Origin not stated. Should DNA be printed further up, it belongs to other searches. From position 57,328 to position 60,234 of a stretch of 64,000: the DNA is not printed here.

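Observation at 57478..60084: Sulfatase fused in-frame to a DJ-1/PfpI (Hsp31-like) domain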

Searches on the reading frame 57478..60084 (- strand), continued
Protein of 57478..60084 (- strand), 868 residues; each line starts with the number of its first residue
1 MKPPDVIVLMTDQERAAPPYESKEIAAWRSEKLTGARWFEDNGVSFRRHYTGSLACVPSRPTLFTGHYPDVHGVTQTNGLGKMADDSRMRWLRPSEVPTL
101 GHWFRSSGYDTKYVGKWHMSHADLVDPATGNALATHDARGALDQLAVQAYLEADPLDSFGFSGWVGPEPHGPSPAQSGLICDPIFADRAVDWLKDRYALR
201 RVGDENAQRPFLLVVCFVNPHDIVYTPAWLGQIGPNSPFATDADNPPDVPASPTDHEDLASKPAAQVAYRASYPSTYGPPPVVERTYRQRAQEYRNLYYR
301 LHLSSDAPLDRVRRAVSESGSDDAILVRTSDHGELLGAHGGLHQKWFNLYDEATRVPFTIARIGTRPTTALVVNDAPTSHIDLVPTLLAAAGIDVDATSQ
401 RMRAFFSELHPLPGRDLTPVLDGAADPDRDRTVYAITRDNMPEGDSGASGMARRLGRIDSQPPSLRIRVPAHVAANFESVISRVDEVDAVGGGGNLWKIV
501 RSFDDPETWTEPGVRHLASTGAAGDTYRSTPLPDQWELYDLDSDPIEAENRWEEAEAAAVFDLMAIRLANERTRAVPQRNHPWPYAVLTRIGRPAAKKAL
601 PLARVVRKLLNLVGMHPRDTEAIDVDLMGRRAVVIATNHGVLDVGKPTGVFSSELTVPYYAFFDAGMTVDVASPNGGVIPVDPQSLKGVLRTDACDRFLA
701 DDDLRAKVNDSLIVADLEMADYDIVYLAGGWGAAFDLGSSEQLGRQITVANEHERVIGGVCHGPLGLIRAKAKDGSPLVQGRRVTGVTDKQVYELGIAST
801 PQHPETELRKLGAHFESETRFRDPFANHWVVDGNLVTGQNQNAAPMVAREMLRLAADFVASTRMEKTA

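Call 24: search_protein_families(library=pfam, proteins=[P0211, P0217, P0248, P0220, P0240, P0213, P0242, P0131, P0123, P0130], max_evalue=0.001)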
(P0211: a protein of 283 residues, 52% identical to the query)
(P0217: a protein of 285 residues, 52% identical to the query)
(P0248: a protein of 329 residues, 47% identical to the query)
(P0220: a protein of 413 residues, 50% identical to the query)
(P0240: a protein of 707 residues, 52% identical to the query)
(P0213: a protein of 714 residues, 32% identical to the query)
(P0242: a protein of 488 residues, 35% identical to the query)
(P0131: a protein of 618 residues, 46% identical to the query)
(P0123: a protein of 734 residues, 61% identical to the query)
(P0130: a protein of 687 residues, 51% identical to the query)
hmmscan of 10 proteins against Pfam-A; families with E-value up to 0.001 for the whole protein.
P0211 (283 aa): 2 families
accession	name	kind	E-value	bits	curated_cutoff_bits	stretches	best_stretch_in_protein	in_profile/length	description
PF01965.30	DJ-1_PfpI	-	9.4e-06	26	26.6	1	73-214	12-125/165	DJ-1/PfpI family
PF17124.11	ThiJ_like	-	0.00016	22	30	0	71-196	5-144/186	ThiJ/PfpI family-like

P0217 (285 aa): 2 families
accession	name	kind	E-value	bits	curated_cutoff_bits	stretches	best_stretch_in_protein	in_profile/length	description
PF01965.30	DJ-1_PfpI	-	2.3e-14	54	26.6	1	68-211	9-123/165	DJ-1/PfpI family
PF17124.11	ThiJ_like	-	1.1e-06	29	30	1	67-195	3-144/186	ThiJ/PfpI family-like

P0248 (329 aa): 1 family
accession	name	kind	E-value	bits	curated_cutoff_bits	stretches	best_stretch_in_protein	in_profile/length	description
PF01965.30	DJ-1_PfpI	-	7.3e-14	52.3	26.6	1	109-323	11-164/165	DJ-1/PfpI family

P0220 (413 aa): 2 families
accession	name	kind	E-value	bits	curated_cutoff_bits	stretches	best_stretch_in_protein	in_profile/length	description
PF01965.30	DJ-1_PfpI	-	1e-10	42.1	26.6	1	198-332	14-120/165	DJ-1/PfpI family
PF17124.11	ThiJ_like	-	4.5e-06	27.1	30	1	194-319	5-144/186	ThiJ/PfpI family-like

P0240 (707 aa): 5 families
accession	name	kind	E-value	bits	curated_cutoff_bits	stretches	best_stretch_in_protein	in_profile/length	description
PF00753.33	Lactamase_B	-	2.4e-17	63.9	22.7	1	114-291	2-161/196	Metallo-beta-lactamase superfamily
PF12706.13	Lactamase_B_2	-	3.3e-17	63.2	27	1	130-355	3-200/200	Beta-lactamase superfamily domain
PF01965.30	DJ-1_PfpI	-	1.8e-11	44.6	26.6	1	497-700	10-163/165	DJ-1/PfpI family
PF23023.1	Anti-Pycsar_Apyc1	-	9.4e-05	22.4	50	1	121-172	23-74/250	Anti-Pycsar protein Apyc1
PF07661.19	MORN_2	-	0.00058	20.2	29.6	0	423-442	1-20/22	MORN repeat variant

P0213 (714 aa): 4 families
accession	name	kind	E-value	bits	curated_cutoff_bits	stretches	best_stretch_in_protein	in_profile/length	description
PF01965.30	DJ-1_PfpI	-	8.9e-46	156.1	26.6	3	238-435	15-164/165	DJ-1/PfpI family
PF17124.11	ThiJ_like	-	6.9e-09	36.2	30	0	232-352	4-138/186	ThiJ/PfpI family-like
PF04555.19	XhoI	-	9.1e-07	29.4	25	0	624-681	16-74/191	Restriction endonuclease XhoI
PF19236.4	ADAMTS_CR_3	-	0.00082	19.8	21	0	83-112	53-82/115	ADAMTS cysteine-rich domain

P0242 (488 aa): 2 families
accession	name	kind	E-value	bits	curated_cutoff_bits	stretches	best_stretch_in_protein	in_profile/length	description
PF01965.30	DJ-1_PfpI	-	1.4e-34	119.7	26.6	2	292-480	13-157/165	DJ-1/PfpI family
PF17124.11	ThiJ_like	-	6.5e-15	55.9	30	1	287-410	3-144/186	ThiJ/PfpI family-like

P0131 (618 aa): 4 families
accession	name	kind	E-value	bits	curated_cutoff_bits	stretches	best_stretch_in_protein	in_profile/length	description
PF00884.28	Sulfatase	-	3.1e-44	152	25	1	6-390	1-300/301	Sulfatase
PF16347.10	SGSH_C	-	9.8e-11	42.5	29.3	1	527-565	114-152/154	N-sulphoglucosamine sulphohydrolase, C-terminal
PF02995.22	DUF229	-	2.7e-05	23.5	25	1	293-341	304-352/496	Protein of unknown function (DUF229)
PF01663.27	Phosphodiest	-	5.3e-05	23.4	23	0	33-78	18-64/342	Type I phosphodiesterase / nucleotide pyrophosphatase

P0123 (734 aa): 4 families
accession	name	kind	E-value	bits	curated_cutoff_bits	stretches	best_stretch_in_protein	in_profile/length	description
PF00884.28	Sulfatase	-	7.6e-39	134.2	25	1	5-389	1-300/301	Sulfatase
PF10604.15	Polyketide_cyc2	-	1.2e-18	68.2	27.4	1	591-730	2-140/142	Polyketide cyclase / dehydrase and lipid transport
PF03364.25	Polyketide_cyc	-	3.2e-06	27.9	23.4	1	600-719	2-120/126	Polyketide cyclase / dehydrase and lipid transport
PF16347.10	SGSH_C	-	4.2e-06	27.4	29.3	1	529-568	113-152/154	N-sulphoglucosamine sulphohydrolase, C-terminal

P0130 (687 aa): 4 families
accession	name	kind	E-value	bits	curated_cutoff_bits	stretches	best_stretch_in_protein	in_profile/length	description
PF00884.28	Sulfatase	-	4e-31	108.9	25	1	13-316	73-300/301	Sulfatase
PF10604.15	Polyketide_cyc2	-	6e-14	53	27.4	1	531-667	6-139/142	Polyketide cyclase / dehydrase and lipid transport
PF16347.10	SGSH_C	-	1e-08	35.9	29.3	0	453-490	114-151/154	N-sulphoglucosamine sulphohydrolase, C-terminal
PF03364.25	Polyketide_cyc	-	3e-05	24.7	23.4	1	535-653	1-121/126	Polyketide cyclase / dehydrase and lipid transport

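Call 28: find_encoding_contigs(protein=P0123, flank=8000, max_places=3)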
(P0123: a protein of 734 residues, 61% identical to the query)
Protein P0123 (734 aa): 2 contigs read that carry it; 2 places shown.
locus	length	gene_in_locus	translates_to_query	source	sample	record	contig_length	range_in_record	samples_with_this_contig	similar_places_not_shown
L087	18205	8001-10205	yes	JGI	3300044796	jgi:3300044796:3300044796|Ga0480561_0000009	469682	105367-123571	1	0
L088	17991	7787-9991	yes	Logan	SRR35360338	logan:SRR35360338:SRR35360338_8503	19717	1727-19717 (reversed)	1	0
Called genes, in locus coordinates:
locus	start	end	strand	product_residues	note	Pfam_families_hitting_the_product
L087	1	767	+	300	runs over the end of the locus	PF00106:adh_short, PF01370:Epimerase (weak), PF05368:NmrA (weak), PF08659:KR, PF13460:NAD_binding_10 (weak), PF13561:adh_short_C2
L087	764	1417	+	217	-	-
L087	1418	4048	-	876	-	PF00069:Pkinase, PF01636:APH (faint), PF07714:PK_Tyr_Ser-Thr, PF14559:TPR_19 (faint)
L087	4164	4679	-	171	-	PF16697:Yop-YscD_cpl, PF00498:FHA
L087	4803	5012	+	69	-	-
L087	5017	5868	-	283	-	-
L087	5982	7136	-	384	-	PF00890:FAD_binding_2, PF01134:GIDA (faint), PF01266:DAO, PF03486:HI0933_like (faint), PF07992:Pyr_redox_2 (faint), PF12831:FAD_oxidored (faint), PF13450:NAD_binding_8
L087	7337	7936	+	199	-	-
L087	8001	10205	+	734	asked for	PF00884:Sulfatase, PF16347:SGSH_C (faint), PF10604:Polyketide_cyc2, PF03364:Polyketide_cyc (weak)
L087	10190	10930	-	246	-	-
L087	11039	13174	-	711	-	PF16254:DUF4910, PF04389:Peptidase_M28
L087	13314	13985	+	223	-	-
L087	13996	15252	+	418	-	PF14522:Cytochrome_C7 (faint), PF00034:Cytochrom_C (faint), PF13442:Cytochrome_CBB3 (faint)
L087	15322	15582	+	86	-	-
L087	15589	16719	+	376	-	PF04055:Radical_SAM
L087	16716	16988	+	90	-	PF05402:PqqD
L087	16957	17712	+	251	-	PF27840:ScmC (weak)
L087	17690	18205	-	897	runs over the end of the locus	PF00069:Pkinase, PF01636:APH (faint), PF03109:ABC1 (faint), PF07714:PK_Tyr_Ser-Thr, PF07676:PD40 (faint), PF26549:Tricorn_N (weak), PF26550:Tricorn_2nd (faint), PF26549:Tricorn_N (weak), +1 more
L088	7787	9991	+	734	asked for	PF00884:Sulfatase, PF16347:SGSH_C (faint), PF10604:Polyketide_cyc2, PF03364:Polyketide_cyc (weak)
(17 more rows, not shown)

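Call 29: find_encoding_contigs(protein=P0240, flank=8000, max_places=3)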
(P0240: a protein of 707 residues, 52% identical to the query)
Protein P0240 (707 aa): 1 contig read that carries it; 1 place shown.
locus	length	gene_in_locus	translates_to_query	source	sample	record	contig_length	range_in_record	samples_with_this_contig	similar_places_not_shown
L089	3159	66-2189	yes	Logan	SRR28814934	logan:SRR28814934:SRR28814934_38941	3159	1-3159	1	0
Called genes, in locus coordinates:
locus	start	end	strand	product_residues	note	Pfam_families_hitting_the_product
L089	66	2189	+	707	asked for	PF23023:Anti-Pycsar_Apyc1, PF00753:Lactamase_B, PF12706:Lactamase_B_2, PF01965:DJ-1_PfpI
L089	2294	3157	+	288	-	?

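Call 35: predict_structure(alignment_id=A1)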
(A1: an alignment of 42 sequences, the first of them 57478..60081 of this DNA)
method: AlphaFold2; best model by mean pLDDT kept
length: 867 residues; sequences in the alignment: 42
mean_pLDDT: 76.3   pTM: 0.62
mean pLDDT of the five models: 76.3, 70.6, 68.3, 68.1, 60.2
residues with pLDDT >= 90: 274; 70-90: 318; 50-70: 168; < 50: 107
segments of 3 or more residues with pLDDT < 50: 72-88, 273-275, 332-348, 439-470, 509-514, 519-523, 579-594, 816-821, 865-867
pLDDT, mean of each block of 10 residues (from residue 1): 89 66 89 92 87 60 71 39 43 81 95 76 77 86 90 89 68 77 92 93 92 80 65 67 84 66 61 52 70 80 88 87 87 40 45 74 89 87 94 92 82 91 90 69 39 40 36 72 93 90 63 49 56 85 81 92 93 65 34 51 71 61 78 88 65 90 91 90 78 81 88 92 91 87 95 93 93 92 81 61 88 61 66 89 88 87 55
secondary structure, 60 per line:
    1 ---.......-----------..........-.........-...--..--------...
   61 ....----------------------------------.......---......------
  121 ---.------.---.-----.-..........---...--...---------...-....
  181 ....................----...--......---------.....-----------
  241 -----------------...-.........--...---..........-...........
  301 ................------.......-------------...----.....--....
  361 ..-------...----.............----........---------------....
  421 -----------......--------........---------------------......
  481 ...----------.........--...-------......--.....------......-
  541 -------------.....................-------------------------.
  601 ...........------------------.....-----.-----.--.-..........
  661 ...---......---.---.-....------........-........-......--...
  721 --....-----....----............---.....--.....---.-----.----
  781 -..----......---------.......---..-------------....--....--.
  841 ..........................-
elements in order (helices of 4 or more, strands of 3 or more residues): E4-10 H22-31 H33-41 E43-45 H58-64 H99-105 E109-114 H143-152 E161-163 H177-200 E210-215 H225-229 H262-270 H279-288 H290-316 E323-329 H350-353 E357-362 E370-372 H379-389 H394-401 H417-420 E432-437 H446-453 E475-483 E494-502 E515-520 E523-527 E534-539 H554-574 H600-611 E630-634 H651-663 E667-672 H682-685 H692-699 H701-708 E710-712 E723-726 H732-735 H740-751 E755-759 H762-766 H788-793 H803-809 E828-831 E834-837 H840-866

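Call 37: search_protein_families(library=pfam, proteins=[L085:5035-5643:+, L085:4191-4925:+, L086:12614-13219:+, L086:13271-13987:+, L001:5016-5843:+, L085:2531-3082:+, L087:7337-7936:+, L087:10190-10930:-, L087:5017-5868:-], max_evalue=1)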
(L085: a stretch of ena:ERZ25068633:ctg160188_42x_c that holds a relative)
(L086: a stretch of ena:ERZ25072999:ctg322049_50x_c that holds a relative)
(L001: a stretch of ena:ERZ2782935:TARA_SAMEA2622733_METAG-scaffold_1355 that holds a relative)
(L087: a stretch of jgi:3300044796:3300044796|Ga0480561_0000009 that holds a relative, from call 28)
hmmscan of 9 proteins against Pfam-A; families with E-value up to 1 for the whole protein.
L085:5035-5643:+ (202 aa): 3 families
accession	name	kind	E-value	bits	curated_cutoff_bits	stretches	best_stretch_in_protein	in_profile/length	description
PF00440.29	TetR_N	-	5.7e-05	23.3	24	1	41-70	18-47/47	Bacterial regulatory proteins, tetR family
PF13730.12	HTH_36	-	0.17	12.1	25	1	38-59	24-45/55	Helix-turn-helix domain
PF21834.1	DUF6894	-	0.32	11.6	24.1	0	149-185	19-55/69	Domain of unknown function (DUF6894)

L085:4191-4925:+ (244 aa): 1 family
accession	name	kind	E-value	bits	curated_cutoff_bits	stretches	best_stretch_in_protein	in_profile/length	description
PF07045.17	DUF1330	-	0.13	13.1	23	1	62-126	27-90/94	Domain of unknown function (DUF1330)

L086:12614-13219:+ (201 aa): 1 family
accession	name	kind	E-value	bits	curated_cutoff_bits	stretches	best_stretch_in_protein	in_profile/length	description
PF00440.29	TetR_N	-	0.014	15.6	24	1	27-70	3-47/47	Bacterial regulatory proteins, tetR family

L086:13271-13987:+ (238 aa): 1 family
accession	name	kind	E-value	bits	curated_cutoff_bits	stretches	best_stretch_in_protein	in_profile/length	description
PF07045.17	DUF1330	-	0.11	13.3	23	1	61-126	26-90/94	Domain of unknown function (DUF1330)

L001:5016-5843:+ (275 aa): 1 family
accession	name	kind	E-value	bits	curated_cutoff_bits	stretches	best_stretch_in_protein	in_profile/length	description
PF07045.17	DUF1330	-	1.8e-05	25.4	23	1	62-127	25-89/94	Domain of unknown function (DUF1330)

L085:2531-3082:+ (183 aa): 0 families

L087:7337-7936:+ (199 aa): 1 family
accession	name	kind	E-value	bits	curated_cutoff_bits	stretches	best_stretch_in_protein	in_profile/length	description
PF16694.10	Cytochrome_P460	-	0.0045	17.8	27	1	123-186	66-124/125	Cytochrome P460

L087:10190-10930:- (246 aa): 0 families

L087:5017-5868:- (283 aa): 0 families

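Call 38: fold_search(model_id=the predicted structure, library=pdb)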
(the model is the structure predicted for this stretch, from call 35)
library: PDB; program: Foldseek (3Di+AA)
matches with E <= 10: 879; with E <= 0.001: 306
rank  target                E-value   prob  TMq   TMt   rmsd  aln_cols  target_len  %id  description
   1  7lha_A                4.2e-19  1.00  0.40  0.66   7.7       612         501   19  Structure of the Exo-L-galactose-6-sulfatase BuS1_11 from Bacteroides uniformis (released 2022-02-09)
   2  7lj2_A                1.1e-18  1.00  0.40  0.64   7.8       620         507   18  Structure of Exo-L-galactose-6-sulfatase BuS1_11 from Bacteroides uniformis in complex with neoporphyrabiose (released 2022-02-09)
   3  7pth_B                1.5e-18  1.00  0.35  0.55  10.1       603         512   18  C54S mutant of choline-sulfatase from E. meliloti CECT4857 bound to choline (released 2022-08-03)
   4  6fny_C                3.3e-18  1.00  0.35  0.56  10.2       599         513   19  CRYSTAL STRUCTURE OF A CHOLINE SULFATASE FROM SINORHIZOBIUM MELLILOTI (released 2018-02-28)
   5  6g60_C                3.3e-18  1.00  0.34  0.55  10.1       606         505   18  Choline sulfatase from Ensifer (Sinorhizobium) meliloti cocrystalized with choline (released 2019-04-10)
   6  7ptj_A                4.9e-18  1.00  0.35  0.57  10.1       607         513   19  C54S mutant of choline-sulfatase from E. meliloti CECT4857 bound to HEPES (released 2022-08-03)
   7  7lha_B                5.7e-18  1.00  0.38  0.62   7.9       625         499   17  Structure of the Exo-L-galactose-6-sulfatase BuS1_11 from Bacteroides uniformis (released 2022-02-09)
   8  6g5z_A                5.7e-18  1.00  0.34  0.55  10.4       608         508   18  Choline sulfatase from Ensifer (Sinorhizobium) meliloti (released 2019-04-10)
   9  9fo1                  6.0e-18  1.00  0.34  0.62   9.6       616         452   16  Family S1_16 sulfatase from metagenomic dataset AMOR (released 2025-01-22)
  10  4p5p                  6.4e-18  1.00  0.24  0.89   2.5       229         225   29  X-ray structure of Francisella tularensis Rapid Encystment Protein 24 KDa (REP24), gene product of FTN_0841 (released 2015-04-15)
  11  7pth_A                6.4e-18  1.00  0.34  0.53  10.3       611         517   18  C54S mutant of choline-sulfatase from E. meliloti CECT4857 bound to choline (released 2022-08-03)
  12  6g5z_C                9.8e-18  1.00  0.35  0.55   9.6       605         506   18  Choline sulfatase from Ensifer (Sinorhizobium) meliloti (released 2019-04-10)
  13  6g5z_D                1.2e-17  1.00  0.34  0.55  10.0       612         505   18  Choline sulfatase from Ensifer (Sinorhizobium) meliloti (released 2019-04-10)
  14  1u9c                  1.6e-17  1.00  0.24  0.88   3.1       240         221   32  Crystallographic structure of APC35852 (released 2004-10-05)
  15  7ebp_A                1.8e-17  1.00  0.37  0.58   7.9       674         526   16  The structural analysis of A.Muciniphila sulfatase (released 2022-03-30)
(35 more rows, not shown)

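Call 42: find_encoding_contigs(protein=P0211, flank=7000, max_places=3)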
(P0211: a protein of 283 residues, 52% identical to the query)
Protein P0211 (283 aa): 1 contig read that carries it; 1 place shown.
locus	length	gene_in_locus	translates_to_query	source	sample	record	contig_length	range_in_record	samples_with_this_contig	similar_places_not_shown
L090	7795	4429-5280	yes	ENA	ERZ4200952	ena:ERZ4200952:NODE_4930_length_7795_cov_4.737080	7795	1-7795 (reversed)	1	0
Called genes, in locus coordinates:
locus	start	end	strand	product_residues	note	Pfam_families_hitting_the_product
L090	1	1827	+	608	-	?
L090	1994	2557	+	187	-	PF00156:Pribosyltran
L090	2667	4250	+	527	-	PF02028:BCCT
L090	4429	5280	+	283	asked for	PF01965:DJ-1_PfpI (faint)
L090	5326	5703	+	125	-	-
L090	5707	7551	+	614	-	PF00884:Sulfatase, PF01663:Phosphodiest (faint)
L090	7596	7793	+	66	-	?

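Call 43: find_encoding_contigs(protein=P0217, flank=7000, max_places=3)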
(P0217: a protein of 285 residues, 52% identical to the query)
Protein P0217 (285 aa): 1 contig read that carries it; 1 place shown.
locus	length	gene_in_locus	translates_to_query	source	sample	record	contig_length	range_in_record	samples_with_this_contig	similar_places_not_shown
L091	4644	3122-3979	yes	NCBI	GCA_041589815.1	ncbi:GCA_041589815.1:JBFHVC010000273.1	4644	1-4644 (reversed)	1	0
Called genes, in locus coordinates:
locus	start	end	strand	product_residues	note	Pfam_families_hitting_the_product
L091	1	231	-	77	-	?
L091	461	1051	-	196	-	PF00440:TetR_N (weak)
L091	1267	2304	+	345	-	PF13417:GST_N_3, PF13410:GST_C_2 (weak)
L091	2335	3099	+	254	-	PF00106:adh_short, PF08659:KR, PF13561:adh_short_C2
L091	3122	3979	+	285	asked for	PF01965:DJ-1_PfpI, PF17124:ThiJ_like (faint)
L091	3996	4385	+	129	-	-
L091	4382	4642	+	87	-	?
